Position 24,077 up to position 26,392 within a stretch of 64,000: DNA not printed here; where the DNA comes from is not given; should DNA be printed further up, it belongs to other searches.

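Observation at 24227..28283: Asymmetric heterodimeric ABC exporter read directly from NBD motifs; the catalytic C39 peptidase sits on the subunit with the dead ATPase site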

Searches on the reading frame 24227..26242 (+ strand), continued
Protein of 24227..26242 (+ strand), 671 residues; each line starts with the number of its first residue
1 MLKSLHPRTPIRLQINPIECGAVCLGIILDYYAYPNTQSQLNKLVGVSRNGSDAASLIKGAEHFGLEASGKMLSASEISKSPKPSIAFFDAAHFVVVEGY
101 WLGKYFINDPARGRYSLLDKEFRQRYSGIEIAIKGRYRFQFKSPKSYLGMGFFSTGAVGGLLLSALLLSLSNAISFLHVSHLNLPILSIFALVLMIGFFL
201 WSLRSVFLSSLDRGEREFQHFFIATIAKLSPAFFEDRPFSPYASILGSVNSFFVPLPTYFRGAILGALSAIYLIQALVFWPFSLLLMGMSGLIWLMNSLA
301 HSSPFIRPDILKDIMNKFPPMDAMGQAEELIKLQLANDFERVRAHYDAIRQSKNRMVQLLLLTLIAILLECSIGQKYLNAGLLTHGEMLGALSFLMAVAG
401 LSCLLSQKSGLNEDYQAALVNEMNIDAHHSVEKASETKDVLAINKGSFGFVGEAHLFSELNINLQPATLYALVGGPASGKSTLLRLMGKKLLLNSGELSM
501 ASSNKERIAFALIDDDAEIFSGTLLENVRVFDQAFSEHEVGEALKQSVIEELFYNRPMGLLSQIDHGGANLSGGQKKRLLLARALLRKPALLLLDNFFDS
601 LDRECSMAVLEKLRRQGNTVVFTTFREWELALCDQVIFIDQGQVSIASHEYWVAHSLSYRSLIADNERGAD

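Call 66: find_encoding_contigs(protein=P0013, flank=8000, max_places=1)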
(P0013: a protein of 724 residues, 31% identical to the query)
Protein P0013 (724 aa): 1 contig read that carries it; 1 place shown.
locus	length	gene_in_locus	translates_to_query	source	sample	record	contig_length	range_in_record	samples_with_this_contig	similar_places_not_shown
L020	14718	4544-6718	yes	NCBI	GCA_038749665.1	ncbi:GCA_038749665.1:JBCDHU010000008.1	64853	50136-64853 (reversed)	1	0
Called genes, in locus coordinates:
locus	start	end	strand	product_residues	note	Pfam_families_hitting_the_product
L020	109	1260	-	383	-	PF07508:Recombinase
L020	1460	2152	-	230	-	PF13276:HTH_21, PF00665:rve, PF24764:rva_4 (weak)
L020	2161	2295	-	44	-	-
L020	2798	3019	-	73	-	-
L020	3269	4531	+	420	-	PF26077:BSH_Fcp1 (faint)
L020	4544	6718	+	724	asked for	PF03412:Peptidase_C39, PF00664:ABC_membrane, PF00005:ABC_tran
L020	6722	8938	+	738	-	PF00664:ABC_membrane, PF00005:ABC_tran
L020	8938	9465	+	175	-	PF00027:cNMP_binding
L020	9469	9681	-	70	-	-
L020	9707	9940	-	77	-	-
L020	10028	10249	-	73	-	-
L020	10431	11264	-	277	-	PF01261:AP_endonuc_2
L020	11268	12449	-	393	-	PF06187:DUF993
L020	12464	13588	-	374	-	PF01408:GFO_IDH_MocA (weak), PF22725:GFO_IDH_MocA_C3, PF02894:GFO_IDH_MocA_C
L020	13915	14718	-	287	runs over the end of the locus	PF01261:AP_endonuc_2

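Call 70: search_protein_families(library=ncbifam, proteins=[L017:8406-9260:+, L008:8870-9205:+], max_evalue=1)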
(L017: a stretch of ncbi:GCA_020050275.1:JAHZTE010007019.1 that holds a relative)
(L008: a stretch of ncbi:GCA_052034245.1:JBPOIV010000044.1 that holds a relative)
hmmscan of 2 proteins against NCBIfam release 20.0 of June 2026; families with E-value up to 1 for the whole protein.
L017:8406-9260:+ (285 aa): 3 families
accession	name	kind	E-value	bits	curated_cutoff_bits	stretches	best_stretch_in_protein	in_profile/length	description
NF045500.1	Omp28_seleno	equivalog_domain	2.4e-11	43.6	200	3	165-195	285-315/377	Omp28-related selenoprotein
NF047638.1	throspo3_MtsC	equivalog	3.3e-11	42.7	350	2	136-189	71-124/428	cell-cell cohesion MYXO-CTERM protein MtsC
NF000490.1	chloram_CatB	equivalog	0.45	9.8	350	0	161-188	37-64/210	type B chloramphenicol O-acetyltransferase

L008:8870-9205:+ (112 aa): 0 families

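Call 95: search_protein_families(library=padloc, proteins=[window:24227-26239:+], max_evalue=0.001)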
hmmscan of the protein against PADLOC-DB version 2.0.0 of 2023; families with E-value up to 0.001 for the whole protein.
window:24227-26239:+ (671 aa): 2 families
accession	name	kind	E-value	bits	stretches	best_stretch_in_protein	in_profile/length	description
PDLC04135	mad3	-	2e-19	68.4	1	569-645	262-346/374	mads_3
PDLC04140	mad8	-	2.3e-08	31.9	1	454-627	14-234/314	mads_8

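Call 98: search_protein_representatives(protein=window:24227-26239:+)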
Query: 671 residues. Proteins with E-value up to 0.001 (for the whole library): 179123; up to 1e-10: 43152; up to 1e-30: 897. The best 150 are listed.
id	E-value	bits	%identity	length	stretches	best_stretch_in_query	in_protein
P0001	0.0e+00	1474.7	100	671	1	1-671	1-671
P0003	7.2e-175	599.3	47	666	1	4-664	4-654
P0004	2.0e-139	482.2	40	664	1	5-666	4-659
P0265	1.3e-106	373.9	38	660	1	8-667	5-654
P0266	4.0e-106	372.2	36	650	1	4-650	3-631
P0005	1.2e-103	364.0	38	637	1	8-641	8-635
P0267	2.5e-103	363.0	58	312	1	1-319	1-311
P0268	1.1e-101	357.5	36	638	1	8-637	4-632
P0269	2.9e-101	356.2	37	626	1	9-641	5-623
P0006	3.2e-97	342.8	47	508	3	431-627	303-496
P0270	1.5e-96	340.6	38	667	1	8-663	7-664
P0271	2.1e-88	313.7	35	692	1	8-668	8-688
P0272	6.1e-87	308.9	35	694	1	6-669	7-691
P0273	9.8e-87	308.2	34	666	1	8-663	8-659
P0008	8.7e-86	305.0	35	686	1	8-663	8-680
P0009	1.6e-78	281.0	32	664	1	8-640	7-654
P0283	3.8e-72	260.0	29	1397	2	7-650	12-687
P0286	9.0e-69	248.8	32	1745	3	416-667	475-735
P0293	2.6e-62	227.5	30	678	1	8-661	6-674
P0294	2.7e-62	227.4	29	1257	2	17-647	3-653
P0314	2.3e-54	201.2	26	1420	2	7-662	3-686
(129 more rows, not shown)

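Call 101: search_protein_families(library=ncbifam, proteins=[P0283, P0294, P0314, P0286, P0265, P0271], max_evalue=1e-20)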
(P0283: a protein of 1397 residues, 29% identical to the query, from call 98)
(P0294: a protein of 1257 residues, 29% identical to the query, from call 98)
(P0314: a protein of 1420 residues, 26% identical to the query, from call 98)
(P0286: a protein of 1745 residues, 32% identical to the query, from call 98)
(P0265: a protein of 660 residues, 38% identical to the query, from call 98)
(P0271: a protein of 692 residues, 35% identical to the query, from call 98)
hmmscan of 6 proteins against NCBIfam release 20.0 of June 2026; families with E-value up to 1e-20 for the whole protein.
P0283 (1397 aa): 151 families (the best 25 are shown)
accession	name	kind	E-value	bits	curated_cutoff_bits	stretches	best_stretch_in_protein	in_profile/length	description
TIGR03796.1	NHLM_micro_ABC1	equivalog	8.6e-208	691.9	853.3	2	13-682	1-690/710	NHLP family bacteriocin export ABC transporter peptidase/permease/ATPase subunit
TIGR03797.1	NHLM_micro_ABC2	equivalog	2e-158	528.9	709.4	2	725-1386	2-682/686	NHLP bacteriocin export ABC transporter permease/ATPase subunit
TIGR03375.1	type_I_sec_LssB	subfamily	7.6e-117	391.4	693.1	2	282-683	266-681/696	type I secretion system permease/ATPase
TIGR01846.1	type_I_sec_HlyB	subfamily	1.6e-110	370.5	725.55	2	26-683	1-671/694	type I secretion system permease/ATPase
TIGR02857.1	CydD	equivalog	8e-96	322.1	435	2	467-675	311-528/529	thiol reductant ABC exporter subunit CydD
TIGR02203.1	MsbA_lipidA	equivalog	1e-93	314.8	602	2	969-1387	139-567/572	lipid A export permease/ATP-binding protein MsbA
TIGR00958.1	3a01208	subfamily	4.1e-93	312.9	874.6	2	1153-1385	475-710/711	antigen peptide transporter 2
TIGR01193.1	bacteriocin_ABC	subfamily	7.1e-91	305.8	523.85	2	20-684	2-689/708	peptide cleavage/export ABC transporter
NF045513.1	HepA_fam_ABC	equivalog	3.3e-89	300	725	2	1156-1381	373-601/610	heterocyst formation ABC transporter subunit HepA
TIGR02204.1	MsbA_rel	hypoth_equivalog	3e-88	296.9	780.4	2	1130-1385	313-571/576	ABC transporter, permease/ATP-binding protein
TIGR02868.1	CydC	equivalog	2.6e-87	293.7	329.05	2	268-651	118-515/530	thiol reductant ABC exporter subunit CydC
TIGR01842.1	type_I_sec_PrtD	subfamily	2.8e-87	293.5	510.15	2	279-689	117-539/544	type I secretion system permease/ATPase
NF010178.0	PRK13657.1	equivalog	5.3e-76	256.3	733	2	475-682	329-548/588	glucan ABC transporter ATP-binding protein/ permease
NF008364.0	PRK11160.1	equivalog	3e-75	253.9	630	2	472-692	330-563/575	heme ABC transporter ATP-binding protein/permease CydC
NF008381.0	PRK11176.1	equivalog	6.7e-75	252.6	867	2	1149-1386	334-576/582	lipid A ABC transporter ATP-binding protein/permease MsbA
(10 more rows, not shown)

P0294 (1257 aa): 159 families (the best 25 are shown)
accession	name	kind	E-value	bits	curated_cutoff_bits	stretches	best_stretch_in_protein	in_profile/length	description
TIGR03796.1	NHLM_micro_ABC1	equivalog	3.8e-285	947.7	853.3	2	1-670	8-709/710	NHLP family bacteriocin export ABC transporter peptidase/permease/ATPase subunit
TIGR03797.1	NHLM_micro_ABC2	equivalog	4.9e-222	739.2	709.4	2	716-1254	139-685/686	NHLP bacteriocin export ABC transporter permease/ATPase subunit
TIGR01846.1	type_I_sec_HlyB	subfamily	4.5e-154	514.4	725.55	2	9-670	3-689/694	type I secretion system permease/ATPase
TIGR03375.1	type_I_sec_LssB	subfamily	2.6e-145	485.4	693.1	2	842-1241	277-689/696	type I secretion system permease/ATPase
TIGR02203.1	MsbA_lipidA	equivalog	2.1e-125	419.4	602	2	787-1250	89-565/572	lipid A export permease/ATP-binding protein MsbA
TIGR00958.1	3a01208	subfamily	8.9e-123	411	874.6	2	1012-1249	470-709/711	antigen peptide transporter 2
TIGR02204.1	MsbA_rel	hypoth_equivalog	1.2e-120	403.9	780.4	2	1000-1252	319-573/576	ABC transporter, permease/ATP-binding protein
NF045513.1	HepA_fam_ABC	equivalog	3.4e-119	399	725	2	790-1245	132-600/610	heterocyst formation ABC transporter subunit HepA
TIGR01193.1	bacteriocin_ABC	subfamily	3.4e-116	389.5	523.85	2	2-670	3-706/708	peptide cleavage/export ABC transporter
NF052233.1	CphA_assoc_ABC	equivalog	1e-107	361.4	880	2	181-669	232-739/766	cyanophycin metabolism-associated ABC transporter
NF010178.0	PRK13657.1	equivalog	3e-107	359.5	733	2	1000-1253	314-569/588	glucan ABC transporter ATP-binding protein/ permease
TIGR02868.1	CydC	equivalog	3.2e-104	349.4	329.05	2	845-1213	150-529/530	thiol reductant ABC exporter subunit CydC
NF008381.0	PRK11176.1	equivalog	1.4e-101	340.6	867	2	996-1251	316-576/582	lipid A ABC transporter ATP-binding protein/permease MsbA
TIGR01842.1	type_I_sec_PrtD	subfamily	2.8e-101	339.7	510.15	2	994-1242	290-542/544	type I secretion system permease/ATPase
NF008055.0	PRK10789.1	equivalog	3.1e-99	333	845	2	181-669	59-567/590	SmdA family multidrug ABC transporter permease/ATP-binding protein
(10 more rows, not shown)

P0314 (1420 aa): 176 families (the best 25 are shown)
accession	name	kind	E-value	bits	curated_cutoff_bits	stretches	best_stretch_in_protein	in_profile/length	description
TIGR03796.1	NHLM_micro_ABC1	equivalog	2.9e-280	931.5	853.3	2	4-687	1-709/710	NHLP family bacteriocin export ABC transporter peptidase/permease/ATPase subunit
TIGR03797.1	NHLM_micro_ABC2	equivalog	4.5e-276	917.8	709.4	2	743-1418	2-686/686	NHLP bacteriocin export ABC transporter permease/ATPase subunit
TIGR01846.1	type_I_sec_HlyB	subfamily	1.5e-162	542.4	725.55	2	880-1417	150-692/694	type I secretion system permease/ATPase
TIGR02204.1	MsbA_rel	hypoth_equivalog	2.9e-147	491.8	780.4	2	895-1418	44-576/576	ABC transporter, permease/ATP-binding protein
TIGR02203.1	MsbA_lipidA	equivalog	2.9e-145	485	602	2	903-1417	49-569/572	lipid A export permease/ATP-binding protein MsbA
TIGR03375.1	type_I_sec_LssB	subfamily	5.8e-143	477.7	693.1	2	19-680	5-692/696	type I secretion system permease/ATPase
TIGR01193.1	bacteriocin_ABC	subfamily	1.1e-135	453.9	523.85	2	879-1413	166-705/708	peptide cleavage/export ABC transporter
NF045513.1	HepA_fam_ABC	equivalog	7.3e-128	427.6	725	2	913-1417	99-609/610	heterocyst formation ABC transporter subunit HepA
TIGR00958.1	3a01208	subfamily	6.4e-123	411.5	874.6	2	886-1412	179-709/711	antigen peptide transporter 2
TIGR02868.1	CydC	equivalog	3.5e-118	395.5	329.05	2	943-1376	87-529/530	thiol reductant ABC exporter subunit CydC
NF008381.0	PRK11176.1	equivalog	9.7e-113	377.5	867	2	910-1418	69-580/582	lipid A ABC transporter ATP-binding protein/permease MsbA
NF010178.0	PRK13657.1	equivalog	4.5e-108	362.2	733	2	874-1419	24-572/588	glucan ABC transporter ATP-binding protein/ permease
NF008364.0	PRK11160.1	equivalog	4.2e-107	359.1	630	2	945-1416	96-574/575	heme ABC transporter ATP-binding protein/permease CydC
TIGR01842.1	type_I_sec_PrtD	subfamily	1.6e-105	353.7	510.15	2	874-1404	11-541/544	type I secretion system permease/ATPase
TIGR02857.1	CydD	equivalog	6.2e-104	348.8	435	2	872-1389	6-529/529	thiol reductant ABC exporter subunit CydD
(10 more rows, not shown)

P0286 (1745 aa): 176 families (the best 25 are shown)
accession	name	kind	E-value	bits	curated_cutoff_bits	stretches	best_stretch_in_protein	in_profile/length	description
TIGR03796.1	NHLM_micro_ABC1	equivalog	0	1359.8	853.3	2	23-731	2-709/710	NHLP family bacteriocin export ABC transporter peptidase/permease/ATPase subunit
TIGR03797.1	NHLM_micro_ABC2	equivalog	0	1223.2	709.4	2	1056-1744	2-686/686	NHLP bacteriocin export ABC transporter permease/ATPase subunit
TIGR01846.1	type_I_sec_HlyB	subfamily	1.6e-207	691.1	725.55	2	38-732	4-690/694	type I secretion system permease/ATPase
TIGR02203.1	MsbA_lipidA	equivalog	2.1e-181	604.3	602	2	166-731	5-566/572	lipid A export permease/ATP-binding protein MsbA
TIGR03375.1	type_I_sec_LssB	subfamily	2.1e-176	588.2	693.1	2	38-723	6-691/696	type I secretion system permease/ATPase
TIGR01193.1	bacteriocin_ABC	subfamily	1.6e-175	585.5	523.85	2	28-732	1-707/708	peptide cleavage/export ABC transporter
TIGR02204.1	MsbA_rel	hypoth_equivalog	4.7e-163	543.9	780.4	2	161-731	4-572/576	ABC transporter, permease/ATP-binding protein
TIGR00958.1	3a01208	subfamily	2e-158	528.8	874.6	2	173-731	159-711/711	antigen peptide transporter 2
NF045513.1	HepA_fam_ABC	equivalog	2.4e-152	508.5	725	2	221-725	86-600/610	heterocyst formation ABC transporter subunit HepA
NF052233.1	CphA_assoc_ABC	equivalog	1.2e-143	480.2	880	2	178-748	187-757/766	cyanophycin metabolism-associated ABC transporter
NF010178.0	PRK13657.1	equivalog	2.3e-138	462.2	733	2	170-747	14-583/588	glucan ABC transporter ATP-binding protein/ permease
NF008381.0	PRK11176.1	equivalog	4e-134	448.1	867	2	241-731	91-576/582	lipid A ABC transporter ATP-binding protein/permease MsbA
NF045998.1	cleave_ABC_plasm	equivalog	1.2e-123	413.8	500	2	34-679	8-644/673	Mbov_0121 family peptidase domain-containing ABC transporter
NF008056.1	PRK10790.1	equivalog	5.2e-123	411.6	746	2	175-730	23-571/584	SmdB family multidrug efflux ABC transporter permease/ATP-binding protein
NF008055.0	PRK10789.1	equivalog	6.1e-117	391.5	845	2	191-745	32-582/590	SmdA family multidrug ABC transporter permease/ATP-binding protein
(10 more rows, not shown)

P0265 (660 aa): 11 families
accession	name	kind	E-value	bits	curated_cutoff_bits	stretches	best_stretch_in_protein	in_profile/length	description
TIGR03796.1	NHLM_micro_ABC1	equivalog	6.5e-64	216.3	853.3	2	6-133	2-129/710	NHLP family bacteriocin export ABC transporter peptidase/permease/ATPase subunit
TIGR03375.1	type_I_sec_LssB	subfamily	8.1e-32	110.3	693.1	1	408-632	449-680/696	type I secretion system permease/ATPase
TIGR02857.1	CydD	equivalog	1.1e-30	107.2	435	1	415-625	311-528/529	thiol reductant ABC exporter subunit CydD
TIGR01193.1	bacteriocin_ABC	subfamily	7.6e-28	97.4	523.85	1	399-640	445-696/708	peptide cleavage/export ABC transporter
NF008364.0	PRK11160.1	equivalog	1.6e-27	96.3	630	1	398-641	310-562/575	heme ABC transporter ATP-binding protein/permease CydC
NF008379.0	PRK11174.1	equivalog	1.1e-25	90.3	684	1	416-651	340-582/588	heme ABC transporter permease/ATP-binding protein CydD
TIGR01846.1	type_I_sec_HlyB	subfamily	3.2e-25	88.5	725.55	0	421-649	451-688/694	type I secretion system permease/ATPase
TIGR02868.1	CydC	equivalog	4.1e-25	88.4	329.05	1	402-602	307-516/530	thiol reductant ABC exporter subunit CydC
TIGR01842.1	type_I_sec_PrtD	subfamily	3.9e-24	85.1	510.15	1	421-630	312-530/544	type I secretion system permease/ATPase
NF008055.0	PRK10789.1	equivalog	7.2e-22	77.5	845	1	405-641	314-558/590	SmdA family multidrug ABC transporter permease/ATP-binding protein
TIGR02204.1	MsbA_rel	hypoth_equivalog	1.1e-21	77.1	780.4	0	411-632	320-553/576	ABC transporter, permease/ATP-binding protein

P0271 (692 aa): 17 families
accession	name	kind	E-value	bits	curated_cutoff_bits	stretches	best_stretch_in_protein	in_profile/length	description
TIGR03796.1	NHLM_micro_ABC1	equivalog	9.2e-70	235.7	853.3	2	459-683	477-709/710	NHLP family bacteriocin export ABC transporter peptidase/permease/ATPase subunit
TIGR03375.1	type_I_sec_LssB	subfamily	1.7e-33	115.9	693.1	1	443-667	449-682/696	type I secretion system permease/ATPase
NF008364.0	PRK11160.1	equivalog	3.1e-32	111.9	630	1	458-682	337-571/575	heme ABC transporter ATP-binding protein/permease CydC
TIGR02868.1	CydC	equivalog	4.4e-31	108.1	329.05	1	283-635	147-516/530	thiol reductant ABC exporter subunit CydC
TIGR02857.1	CydD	equivalog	3.5e-29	102.2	435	1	455-657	320-527/529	thiol reductant ABC exporter subunit CydD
TIGR01846.1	type_I_sec_HlyB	subfamily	1.1e-28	100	725.55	1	459-682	455-688/694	type I secretion system permease/ATPase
TIGR03797.1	NHLM_micro_ABC2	equivalog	7.5e-27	94.1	709.4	1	460-682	452-681/686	NHLP bacteriocin export ABC transporter permease/ATPase subunit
TIGR01193.1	bacteriocin_ABC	subfamily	4.9e-26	91.5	523.85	0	268-683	279-706/708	peptide cleavage/export ABC transporter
NF045998.1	cleave_ABC_plasm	equivalog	1e-25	90.1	500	1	14-637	2-649/673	Mbov_0121 family peptidase domain-containing ABC transporter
NF045513.1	HepA_fam_ABC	equivalog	6.5e-25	87.6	725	1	460-661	374-583/610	heterocyst formation ABC transporter subunit HepA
TIGR02204.1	MsbA_rel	hypoth_equivalog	4.6e-24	85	780.4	1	457-683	335-572/576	ABC transporter, permease/ATP-binding protein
TIGR02203.1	MsbA_lipidA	equivalog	8.7e-24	83.9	602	1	362-682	232-565/572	lipid A export permease/ATP-binding protein MsbA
NF050066.1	LPSTprtrPglK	equivalog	9.3e-24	83.7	1000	1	460-659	349-555/558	BC-type lipopolysaccharide transporter PglK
NF008056.1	PRK10790.1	equivalog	1.1e-23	83.6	746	1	458-681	339-570/584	SmdB family multidrug efflux ABC transporter permease/ATP-binding protein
NF052233.1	CphA_assoc_ABC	equivalog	6.9e-23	80.9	880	1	447-683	498-740/766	cyanophycin metabolism-associated ABC transporter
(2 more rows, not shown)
